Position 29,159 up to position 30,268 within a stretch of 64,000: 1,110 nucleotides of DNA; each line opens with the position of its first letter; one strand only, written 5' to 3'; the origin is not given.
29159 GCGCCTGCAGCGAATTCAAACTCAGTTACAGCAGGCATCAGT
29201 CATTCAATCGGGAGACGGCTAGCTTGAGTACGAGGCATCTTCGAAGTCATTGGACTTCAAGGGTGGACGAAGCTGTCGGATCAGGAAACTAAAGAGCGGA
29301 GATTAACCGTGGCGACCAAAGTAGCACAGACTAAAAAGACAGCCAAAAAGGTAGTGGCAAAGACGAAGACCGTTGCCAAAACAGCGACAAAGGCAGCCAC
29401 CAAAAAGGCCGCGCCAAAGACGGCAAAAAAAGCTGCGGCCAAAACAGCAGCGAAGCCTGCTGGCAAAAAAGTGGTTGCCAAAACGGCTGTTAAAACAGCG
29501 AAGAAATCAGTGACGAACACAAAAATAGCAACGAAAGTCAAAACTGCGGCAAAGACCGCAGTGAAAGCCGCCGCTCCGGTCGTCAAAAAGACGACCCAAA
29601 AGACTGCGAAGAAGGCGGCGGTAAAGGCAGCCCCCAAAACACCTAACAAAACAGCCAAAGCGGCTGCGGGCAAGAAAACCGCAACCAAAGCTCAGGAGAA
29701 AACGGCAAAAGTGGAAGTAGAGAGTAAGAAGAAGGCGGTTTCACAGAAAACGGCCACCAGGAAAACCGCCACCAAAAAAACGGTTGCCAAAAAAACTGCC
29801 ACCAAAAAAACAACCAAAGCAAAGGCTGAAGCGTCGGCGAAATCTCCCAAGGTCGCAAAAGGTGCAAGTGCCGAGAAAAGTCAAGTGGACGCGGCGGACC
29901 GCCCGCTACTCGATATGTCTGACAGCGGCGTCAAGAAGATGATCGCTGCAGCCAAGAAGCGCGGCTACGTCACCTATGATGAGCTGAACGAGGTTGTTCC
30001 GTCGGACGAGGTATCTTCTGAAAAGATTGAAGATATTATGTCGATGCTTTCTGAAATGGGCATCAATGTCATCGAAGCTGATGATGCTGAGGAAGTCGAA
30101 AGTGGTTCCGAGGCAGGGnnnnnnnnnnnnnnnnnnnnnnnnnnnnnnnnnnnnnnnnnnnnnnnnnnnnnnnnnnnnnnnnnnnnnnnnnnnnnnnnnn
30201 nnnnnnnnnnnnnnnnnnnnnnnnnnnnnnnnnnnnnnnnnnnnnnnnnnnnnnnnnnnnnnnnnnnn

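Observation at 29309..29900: Primary sigma factor RpoD carries a histone H1-like Lys/Ala/Thr-rich insertion of about 185 residues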

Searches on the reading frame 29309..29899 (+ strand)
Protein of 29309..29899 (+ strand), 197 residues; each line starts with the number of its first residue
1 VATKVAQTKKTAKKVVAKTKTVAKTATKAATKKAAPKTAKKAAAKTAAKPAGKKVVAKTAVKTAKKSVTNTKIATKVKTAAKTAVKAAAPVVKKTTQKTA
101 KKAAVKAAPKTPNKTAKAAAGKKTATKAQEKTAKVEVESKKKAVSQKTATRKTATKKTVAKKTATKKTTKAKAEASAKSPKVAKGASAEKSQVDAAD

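Call 5: search_protein_families(library=ncbifam, proteins=[window:29309-29899:+], max_evalue=0.1)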
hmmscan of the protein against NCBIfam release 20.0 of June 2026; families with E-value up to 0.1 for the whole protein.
window:29309-29899:+ (197 aa): 0 families

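Call 49: search_solved_structures(query=window:29309-29899:+, max_evalue=10)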
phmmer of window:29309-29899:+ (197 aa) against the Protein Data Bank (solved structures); distinct sequences matched with E-value up to 10: 1.
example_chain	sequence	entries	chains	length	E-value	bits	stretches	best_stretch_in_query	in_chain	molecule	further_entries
1rod_A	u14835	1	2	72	0.31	14.8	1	42-99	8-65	CHIMERIC PROTEIN OF INTERLEUKIN 8 AND HUMAN MELANOMA GROWTH STIMULATING ACTIVITY PROTEIN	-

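Call 50: search_protein_families(library=pfam, proteins=[window:29309-29899:+], max_evalue=10)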
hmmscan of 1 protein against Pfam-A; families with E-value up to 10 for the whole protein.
window:29309-29899:+ (197 aa): 0 families

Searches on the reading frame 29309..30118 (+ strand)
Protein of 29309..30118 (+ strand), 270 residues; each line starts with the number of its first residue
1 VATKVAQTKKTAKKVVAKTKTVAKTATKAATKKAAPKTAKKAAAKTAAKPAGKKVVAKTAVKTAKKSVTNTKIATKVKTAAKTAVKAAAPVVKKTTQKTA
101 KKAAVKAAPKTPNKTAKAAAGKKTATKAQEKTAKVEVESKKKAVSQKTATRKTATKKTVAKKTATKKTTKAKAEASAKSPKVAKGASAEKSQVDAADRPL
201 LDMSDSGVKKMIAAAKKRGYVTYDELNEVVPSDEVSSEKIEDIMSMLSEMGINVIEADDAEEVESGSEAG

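Call 62: find_homologous_proteins(query=window:29309-30118:+, max_evalue=0.00001)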
Query window:29309-30118:+ (270 aa): 75 proteins with E <= 0.00001 among 8000 candidates.
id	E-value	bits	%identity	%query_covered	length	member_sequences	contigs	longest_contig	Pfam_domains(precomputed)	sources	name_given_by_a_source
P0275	1.5e-26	112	82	22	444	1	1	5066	PF00140.26,PF03979.20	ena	-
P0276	2.8e-25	108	78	22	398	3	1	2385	PF00140.26,PF03979.20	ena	-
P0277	1.2e-24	106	76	25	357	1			PF00140.26,PF03979.20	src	-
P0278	2.3e-24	105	73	27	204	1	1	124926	PF00140.26,PF03979.20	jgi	jgi:RNA polymerase primary sigma factor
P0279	2.9e-24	104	-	-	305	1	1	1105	PF00140.26,PF03979.20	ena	-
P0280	4.4e-24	104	52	47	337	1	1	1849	PF00140.26,PF03979.20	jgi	jgi:hypothetical protein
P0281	5.4e-24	103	76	25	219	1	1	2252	PF03979.20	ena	-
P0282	8.2e-24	103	78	22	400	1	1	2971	PF04546.20,PF00140.26,PF03979.20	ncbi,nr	ncbi:MAG TPA: RNA polymerase sigma factor region1.1 domain-containing protein, partial [Rhizomicrobi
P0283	9.3e-24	103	58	34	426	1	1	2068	PF04546.20,PF00140.26,PF03979.20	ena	-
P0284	9.6e-24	103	57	37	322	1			PF00140.26,PF03979.20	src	-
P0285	4.2e-23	101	78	22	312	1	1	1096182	PF04546.20,PF00140.26,PF03979.20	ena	-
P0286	5.1e-23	100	80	22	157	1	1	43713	PF03979.20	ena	-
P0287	6.8e-23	100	62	32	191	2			PF00140.26,PF03979.20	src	-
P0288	1.1e-22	99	55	41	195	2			PF03979.20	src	-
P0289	2.0e-22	98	49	35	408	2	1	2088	PF00140.26,PF03979.20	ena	-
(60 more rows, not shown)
